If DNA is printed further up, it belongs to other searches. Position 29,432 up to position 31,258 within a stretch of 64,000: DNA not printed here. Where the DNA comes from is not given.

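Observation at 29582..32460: Extracytoplasmic flavinylation / electron-transfer module: FMN-binding protein with ApbE target motif, ApbE, and membrane FNR-fusion reductase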

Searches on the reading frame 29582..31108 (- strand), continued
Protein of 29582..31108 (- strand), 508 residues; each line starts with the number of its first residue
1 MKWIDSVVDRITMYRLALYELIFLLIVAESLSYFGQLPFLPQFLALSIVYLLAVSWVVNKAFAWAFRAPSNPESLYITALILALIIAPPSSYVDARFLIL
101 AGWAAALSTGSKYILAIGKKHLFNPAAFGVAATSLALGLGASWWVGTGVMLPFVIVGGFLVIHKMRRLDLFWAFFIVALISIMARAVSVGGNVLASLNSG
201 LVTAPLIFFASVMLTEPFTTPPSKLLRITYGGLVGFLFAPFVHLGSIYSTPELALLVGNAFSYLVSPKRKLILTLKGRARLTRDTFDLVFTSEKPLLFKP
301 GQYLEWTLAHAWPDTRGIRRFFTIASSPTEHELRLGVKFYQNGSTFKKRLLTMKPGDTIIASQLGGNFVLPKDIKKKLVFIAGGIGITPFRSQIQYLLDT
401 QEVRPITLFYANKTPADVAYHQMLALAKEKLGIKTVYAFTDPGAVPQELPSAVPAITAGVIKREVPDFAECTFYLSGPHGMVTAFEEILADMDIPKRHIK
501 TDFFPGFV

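Call 26: find_encoding_contigs(protein=P0033, flank=8000, max_places=2)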
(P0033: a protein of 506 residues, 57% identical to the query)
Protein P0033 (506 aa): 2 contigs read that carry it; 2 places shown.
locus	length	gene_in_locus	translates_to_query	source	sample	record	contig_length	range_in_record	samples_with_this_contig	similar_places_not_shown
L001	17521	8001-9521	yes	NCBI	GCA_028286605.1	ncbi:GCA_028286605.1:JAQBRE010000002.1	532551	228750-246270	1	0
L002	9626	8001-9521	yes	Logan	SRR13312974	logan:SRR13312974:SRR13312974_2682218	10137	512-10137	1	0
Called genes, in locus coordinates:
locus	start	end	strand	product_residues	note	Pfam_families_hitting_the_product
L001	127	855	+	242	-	PF13462:Thioredoxin_4, PF13098:Thioredoxin_2 (faint), PF01323:DSBA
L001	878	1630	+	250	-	PF13462:Thioredoxin_4, PF13743:Thioredoxin_5 (faint), PF01323:DSBA (weak)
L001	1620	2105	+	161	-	PF07884:VKOR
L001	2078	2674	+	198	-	PF01569:PAP2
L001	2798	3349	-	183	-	PF00578:AhpC-TSA, PF08534:Redoxin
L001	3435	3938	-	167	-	PF09900:DUF2127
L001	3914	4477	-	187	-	PF01569:PAP2, PF14378:PAP2_3 (weak)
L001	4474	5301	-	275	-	PF03988:DUF347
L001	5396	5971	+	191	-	PF07638:Sigma70_ECF, PF04542:Sigma70_r2, PF08281:Sigma70_r4_2, PF04545:Sigma70_r4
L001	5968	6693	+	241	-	-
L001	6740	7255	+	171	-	PF04205:FMN_bind (weak)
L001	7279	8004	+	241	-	PF02424:ApbE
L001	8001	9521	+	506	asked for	PF00175:NAD_binding_1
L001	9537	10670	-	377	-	PF02353:CMAS, PF01728:FtsJ (weak), PF13489:Methyltransf_23, PF13847:Methyltransf_31, PF08241:Methyltransf_11, PF08242:Methyltransf_12, PF13649:Methyltransf_25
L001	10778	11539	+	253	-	PF01145:Band_7, PF13421:Band_7_1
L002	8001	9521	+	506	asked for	PF00175:NAD_binding_1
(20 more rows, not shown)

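Call 27: find_encoding_contigs(protein=P0097, flank=8000, max_places=2)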
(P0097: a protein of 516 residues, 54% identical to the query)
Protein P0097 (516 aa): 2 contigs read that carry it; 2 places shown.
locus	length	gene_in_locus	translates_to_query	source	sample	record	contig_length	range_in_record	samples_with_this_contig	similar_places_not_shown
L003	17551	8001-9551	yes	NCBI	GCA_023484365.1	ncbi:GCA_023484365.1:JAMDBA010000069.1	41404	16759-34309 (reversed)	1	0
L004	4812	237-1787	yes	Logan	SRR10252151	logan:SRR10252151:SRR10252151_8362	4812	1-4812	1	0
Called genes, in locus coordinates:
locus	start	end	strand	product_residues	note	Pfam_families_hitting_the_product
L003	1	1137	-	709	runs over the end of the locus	PF13629:T2SS-T3SS_pil_N (faint), PF01471:PG_binding_1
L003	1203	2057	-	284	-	PF01209:Ubie_methyltran (weak), PF13489:Methyltransf_23, PF13847:Methyltransf_31, PF08241:Methyltransf_11, PF08242:Methyltransf_12, PF13649:Methyltransf_25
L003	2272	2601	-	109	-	-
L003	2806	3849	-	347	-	PF00512:HisKA, PF02518:HATPase_c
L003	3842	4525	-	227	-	PF00072:Response_reg, PF00486:Trans_reg_C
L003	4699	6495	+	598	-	PF00664:ABC_membrane, PF00005:ABC_tran, PF13304:AAA_21 (faint)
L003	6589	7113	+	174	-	PF04205:FMN_bind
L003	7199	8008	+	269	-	PF02424:ApbE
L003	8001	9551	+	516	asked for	PF03116:NQR2_RnfD_RnfE (weak), PF00175:NAD_binding_1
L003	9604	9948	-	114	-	-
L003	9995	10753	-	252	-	PF01048:PNP_UDP_1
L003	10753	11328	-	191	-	-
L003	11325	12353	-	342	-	PF01073:3Beta_HSD, PF01370:Epimerase, PF02719:Polysacc_synt_2 (faint), PF04321:RmlD_sub_bind, PF05368:NmrA, PF07993:NAD_binding_4, PF16363:GDP_Man_Dehyd, PF13460:NAD_binding_10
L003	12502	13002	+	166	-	-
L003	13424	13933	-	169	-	-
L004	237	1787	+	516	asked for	PF03116:NQR2_RnfD_RnfE (weak), PF00175:NAD_binding_1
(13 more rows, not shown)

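Call 28: find_related_loci(query=A1, collection=genome_contigs, flank=6000)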
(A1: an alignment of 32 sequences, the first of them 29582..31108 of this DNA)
Query A1 (508 aa) in genome_contigs; peptide patterns used: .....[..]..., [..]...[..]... (x = any residue, [..] = any of these).
600 stretches matched a pattern (row limit reached: there are more); 444 encode a relative of the query (tblastn E <= 1e-3); the best 80 are kept; 80 distinct loci.
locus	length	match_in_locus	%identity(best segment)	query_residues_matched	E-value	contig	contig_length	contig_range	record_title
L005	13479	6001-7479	58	1-507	0e+0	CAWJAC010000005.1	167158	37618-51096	MAG: Candidatus Zambryskibacteria bacterium isolate MFD03726.bin.2.15 genome assembly, contig: contig_71664, whole genom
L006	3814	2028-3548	52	1-507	4e-179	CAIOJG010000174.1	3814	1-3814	MAG: Candidatus Magasanikbacteria bacterium isolate AM_bin-3693 genome assembly, contig: bin-3693:174/190, whole genome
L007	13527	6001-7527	51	1-508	3e-171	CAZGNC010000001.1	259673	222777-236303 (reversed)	MAG TPA_asm: uncultured Candidatus Saccharibacteria bacterium isolate SRP292972_co1_17 genome assembly, contig: NODE_62_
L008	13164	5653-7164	54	1-507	1e-170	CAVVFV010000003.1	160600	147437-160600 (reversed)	MAG: Candidatus Falkowbacteria bacterium isolate MFD01188.bin.1.43 genome assembly, contig: contig_22778, whole genome s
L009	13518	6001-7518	54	2-507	6e-170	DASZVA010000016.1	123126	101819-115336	MAG TPA_asm: Candidatus Peribacteraceae bacterium isolate SMAG_U6119 k141_573465, whole genome shotgun sequence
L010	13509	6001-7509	53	1-508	5e-170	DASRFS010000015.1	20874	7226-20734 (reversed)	MAG TPA_asm: Patescibacteria group bacterium isolate SMAG_U10038 k141_1689002, whole genome shotgun sequence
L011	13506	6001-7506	53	1-506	3e-168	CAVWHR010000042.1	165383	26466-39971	MAG: uncultured Chloroflexia bacterium isolate MFD01299.bin.2.145 genome assembly, contig: contig_7612, whole genome sho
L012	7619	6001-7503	53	4-507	3e-167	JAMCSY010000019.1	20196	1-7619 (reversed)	MAG: Patescibacteria group bacterium isolate FK_Sedi_A_Bin.193 NODE_6037_length_20196_cov_13.1712, whole genome shotgun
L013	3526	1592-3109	51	4-506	6e-174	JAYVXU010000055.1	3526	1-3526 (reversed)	MAG: Candidatus Adlerbacteria bacterium isolate GL85_DN_metabinner_15 GL85_DN_metabinner_15_54, whole genome shotgun seq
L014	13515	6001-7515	52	1-508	5e-166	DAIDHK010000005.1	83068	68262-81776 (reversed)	MAG TPA_asm: Candidatus Levyibacteriota bacterium isolate clean343 NODE_5_length_83068_cov_11.519008, whole genome shotg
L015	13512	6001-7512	53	1-507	1e-165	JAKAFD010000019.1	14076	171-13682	MAG: bacterium isolate WY1.bin77 NODE_6724_length_14076_cov_3.143093, whole genome shotgun sequence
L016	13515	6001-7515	51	1-508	6e-165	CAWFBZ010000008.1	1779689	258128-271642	MAG: uncultured Chloroflexia bacterium isolate MFD02416.bin.2.106 genome assembly, contig: contig_15582, whole genome sh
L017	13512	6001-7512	51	1-507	2e-164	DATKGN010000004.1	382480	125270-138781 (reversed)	MAG TPA_asm: Patescibacteria group bacterium isolate SMAG_U14552 k141_31954, whole genome shotgun sequence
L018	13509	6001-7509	54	1-508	2e-163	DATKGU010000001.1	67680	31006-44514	MAG TPA_asm: Candidatus Paceibacterota bacterium isolate SMAG_U14559 k141_72001, whole genome shotgun sequence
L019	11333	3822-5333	50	1-507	1e-163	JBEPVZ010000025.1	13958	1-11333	MAG: Candidatus Daviesbacteria bacterium isolate 22E.vamb.044 NODE_3802_length_13958_cov_6.964900, whole genome shotgun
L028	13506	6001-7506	51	2-507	6e-155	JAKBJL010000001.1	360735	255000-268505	MAG: bacterium isolate DBS2-5.bin62 NODE_3_length_360735_cov_7.981462, whole genome shotgun sequence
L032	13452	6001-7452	49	1-507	1e-152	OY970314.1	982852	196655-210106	MAG: Candidatus Woesebacteria bacterium isolate MFD01299.bin.c.5 genome assembly, chromosome: 1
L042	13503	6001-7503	49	1-507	5e-140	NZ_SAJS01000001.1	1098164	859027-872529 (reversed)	MAG: Mesorhizobium sp. isolate N.Ca.ET.125.02.1 NODE_1_length_1098164_cov_53.696079, whole genome shotgun sequence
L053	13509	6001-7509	42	1-507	2e-122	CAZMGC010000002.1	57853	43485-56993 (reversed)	MAG TPA_asm: uncultured Gammaproteobacteria bacterium isolate SRP278252_co2_146 genome assembly, contig: NODE_874_length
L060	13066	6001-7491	43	1-507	5e-113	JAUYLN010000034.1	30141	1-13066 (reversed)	MAG: bacterium isolate C24_metabat.bin.36 C24_k141_539524, whole genome shotgun sequence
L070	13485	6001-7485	39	1-507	4e-105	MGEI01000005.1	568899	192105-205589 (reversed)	MAG: Candidatus Uhrbacteria bacterium RIFCSPLOWO2_01_FULL_47_17 rifcsplowo2_01_scaffold_74, whole genome shotgun sequenc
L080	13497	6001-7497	34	2-507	2e-83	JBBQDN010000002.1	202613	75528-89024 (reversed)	MAG: Candidatus Saccharimonadales bacterium isolate Co_metawrap_1166 Cmw_1166_k141_20452426_length_202613_cov_15.9997, w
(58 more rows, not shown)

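Call 29: predict_structure(alignment_id=A1)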
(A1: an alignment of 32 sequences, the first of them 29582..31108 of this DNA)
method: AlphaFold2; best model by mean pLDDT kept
length: 508 residues; sequences in the alignment: 32
mean_pLDDT: 84.3   pTM: 0.74
mean pLDDT of the five models: 84.3, 82.0, 81.8, 81.2, 78.8
residues with pLDDT >= 90: 195; 70-90: 263; 50-70: 44; < 50: 6
segments of 3 or more residues with pLDDT < 50: 505-508
pLDDT, mean of each block of 10 residues (from residue 1): 70 81 93 90 94 93 78 83 90 89 90 64 79 76 80 90 83 91 85 77 77 79 83 86 60 83 71 91 91 84 81 67 88 88 82 90 78 94 91 96 96 91 94 94 81 90 93 88 90 91 51
secondary structure, 60 per line:
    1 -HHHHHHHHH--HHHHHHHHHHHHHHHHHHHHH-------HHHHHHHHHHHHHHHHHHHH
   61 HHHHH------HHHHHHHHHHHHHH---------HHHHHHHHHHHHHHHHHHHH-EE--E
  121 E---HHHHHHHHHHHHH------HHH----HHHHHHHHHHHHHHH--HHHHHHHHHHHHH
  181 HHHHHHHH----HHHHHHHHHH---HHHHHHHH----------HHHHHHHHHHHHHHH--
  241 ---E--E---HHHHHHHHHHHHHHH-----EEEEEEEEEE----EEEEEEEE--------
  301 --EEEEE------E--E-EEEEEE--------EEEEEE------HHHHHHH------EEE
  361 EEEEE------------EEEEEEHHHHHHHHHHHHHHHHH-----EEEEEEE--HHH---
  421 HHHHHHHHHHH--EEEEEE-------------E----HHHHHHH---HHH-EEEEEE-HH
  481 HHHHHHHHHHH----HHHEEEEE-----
elements in order: H2-10 H13-33 H41-65 H72-85 H95-114 H125-137 H151-165 H168-188 H193-202 H206-213 H224-238 H251-265 E271-280 E285-292 E303-307 E319-324 E333-338 H345-351 E358-365 E378-383 H384-400 E406-412 H421-431 E434-439 H458-464 E472-477 H479-491 E499-503

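Call 36: fold_search(model_id=the predicted structure, library=pdb)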
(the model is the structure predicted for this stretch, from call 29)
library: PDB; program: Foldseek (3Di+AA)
matches with E <= 10: 1314; with E <= 0.001: 328
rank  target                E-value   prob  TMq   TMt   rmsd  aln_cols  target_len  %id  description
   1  6o0a                  3.5e-16  1.00  0.43  0.55  13.5       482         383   15  Crystal structure of flavohemoglobin from Malassezia yamatoensis with bound FAD and heme determined by iron SAD phasing (released 2019-03-06)
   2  1gvh                  8.3e-16  1.00  0.46  0.58  13.8       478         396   12  The X-ray structure of ferric Escherichia coli flavohemoglobin reveals an unespected geometry of the distal heme pocket (released 2002-08-06)
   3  5ogx                  4.6e-15  1.00  0.42  0.62   2.6       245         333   25  Crystal structure of Amycolatopsis cytochrome P450 reductase GcoB. (released 2018-07-04)
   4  4g1v                  7.5e-15  1.00  0.44  0.55  14.3       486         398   14  X-ray structure of yeast flavohemoglobin (released 2012-11-14)
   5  7qty                  3.7e-14  1.00  0.41  0.72   5.1       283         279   19  X-ray structure of FAD domain of NqrF of Klebsiella pneumoniae (released 2022-02-09)
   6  4wqm                  3.7e-14  1.00  0.39  0.60   3.4       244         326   24  Structure of the toluene 4-monooxygenase NADH oxidoreductase T4moF, K270S K271S variant (released 2015-09-09)
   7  4eh1_B                4.4e-14  1.00  0.41  0.83   2.8       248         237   17  Crystal Structure of the Flavohem-like-FAD/NAD Binding Domain of Nitric Oxide Dioxygenase from Vibrio cholerae O1 biov (released 2012-04-25)
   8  8qta                  5.3e-14  1.00  0.38  0.47  13.6       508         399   14  Cryo-EM structure of Streptococcus pneumoniae NADPH oxidase F397A mutant in complex with NADPH (released 2024-07-24)
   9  8qt6                  9.2e-14  1.00  0.39  0.48  16.9       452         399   16  Cryo-EM structure of Streptococcus pneumoniae NADPH oxidase (released 2024-07-24)
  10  8dos_A                1.7e-13  1.00  0.40  0.78   3.8       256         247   17  Crystal structure of Ferredoxin (flavodoxin):NADP(+) oxidoreductase from Klebsiella pneumoniae (released 2022-07-27)
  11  4g1b_A                2.3e-13  1.00  0.41  0.51  11.9       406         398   16  X-ray structure of yeast flavohemoglobin in complex with econazole (released 2012-11-14)
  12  4eh1_A                3.1e-13  1.00  0.40  0.82   3.1       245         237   18  Crystal Structure of the Flavohem-like-FAD/NAD Binding Domain of Nitric Oxide Dioxygenase from Vibrio cholerae O1 biov (released 2012-04-25)
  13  7c3b_C                4.4e-13  1.00  0.41  0.60   3.1       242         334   22  Ferredoxin reductase in carbazole 1,9a-dioxygenase (FAD apo form) (released 2021-05-26)
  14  2r6h_C                4.6e-13  1.00  0.41  0.69   4.0       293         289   18  Crystal structure of the domain comprising the NAD binding and the FAD binding regions of the NADH:ubiquinone oxidored (released 2007-09-11)
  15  7qu5                  4.6e-13  1.00  0.41  0.72   4.1       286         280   18  X-ray structure of FAD domain of NqrF of Pseudomonas aeruginosa (released 2022-02-09)
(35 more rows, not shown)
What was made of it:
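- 29582..30304 (-): FNR-type FAD/NAD(P)H domain of the fusion protein (residues 269-508, plus the stop codon). Motifs are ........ (319), GGIGITP (383), YLSGP (474) and the C-terminal DFFPGFV. Foldseek prob 1.0 to FNR-family structures (call 36).
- Tried and rejected: Foldseek with the full-length model was dominated by the FNR domain (call 36).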

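Call 49: find_encoding_contigs(protein=P0001, flank=3000, max_places=2)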
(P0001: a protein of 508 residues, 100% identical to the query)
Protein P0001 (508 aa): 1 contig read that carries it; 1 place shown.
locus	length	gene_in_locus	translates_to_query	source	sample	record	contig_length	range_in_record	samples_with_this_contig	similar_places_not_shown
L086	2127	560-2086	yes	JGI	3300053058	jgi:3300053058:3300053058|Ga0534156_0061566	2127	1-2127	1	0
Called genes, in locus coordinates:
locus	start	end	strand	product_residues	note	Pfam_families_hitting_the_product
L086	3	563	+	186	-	?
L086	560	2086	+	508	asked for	PF00175:NAD_binding_1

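Call 54: search_protein_families(library=pfam, proteins=[L080:4678-5157:+], max_evalue=0.001)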
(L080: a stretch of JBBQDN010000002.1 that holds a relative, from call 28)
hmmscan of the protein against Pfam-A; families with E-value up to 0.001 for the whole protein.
L080:4678-5157:+ (159 aa): 0 families

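Call 67: search_protein_families(library=pfam, alignment_id=A1, max_evalue=0.01)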
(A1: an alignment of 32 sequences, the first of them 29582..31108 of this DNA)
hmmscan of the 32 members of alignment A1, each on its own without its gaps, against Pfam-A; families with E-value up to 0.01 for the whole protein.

A. member 1, window:29582-31108:- (508 aa): 4 families
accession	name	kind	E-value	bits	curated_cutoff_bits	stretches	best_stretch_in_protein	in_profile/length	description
PF00175.26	NAD_binding_1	-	8.5e-11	42.9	22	1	380-485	1-107/109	Oxidoreductase NAD-binding domain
PF03116.20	NQR2_RnfD_RnfE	-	0.00022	21.1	27.7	1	145-265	170-286/296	NQR2, RnfD, RnfE family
PF00970.30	FAD_binding_6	-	0.0018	19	21.1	1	274-360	3-89/99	Oxidoreductase FAD-binding domain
PF08030.17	NAD_binding_6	-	0.0041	17.6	22.2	1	376-419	2-50/156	Ferric reductase NAD binding domain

B. families by the number of members that match (of 32 scanned): 5 families
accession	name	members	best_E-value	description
PF00175.26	NAD_binding_1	32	6.5e-17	Oxidoreductase NAD-binding domain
PF08030.17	NAD_binding_6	28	2.8e-05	Ferric reductase NAD binding domain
PF03116.20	NQR2_RnfD_RnfE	27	4.5e-10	NQR2, RnfD, RnfE family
PF00970.30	FAD_binding_6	23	3.3e-07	Oxidoreductase FAD-binding domain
PF22290.1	DmmA-like_N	1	0.003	Dimethylamine monooxygenase subunit DmmA-like, N-terminal domain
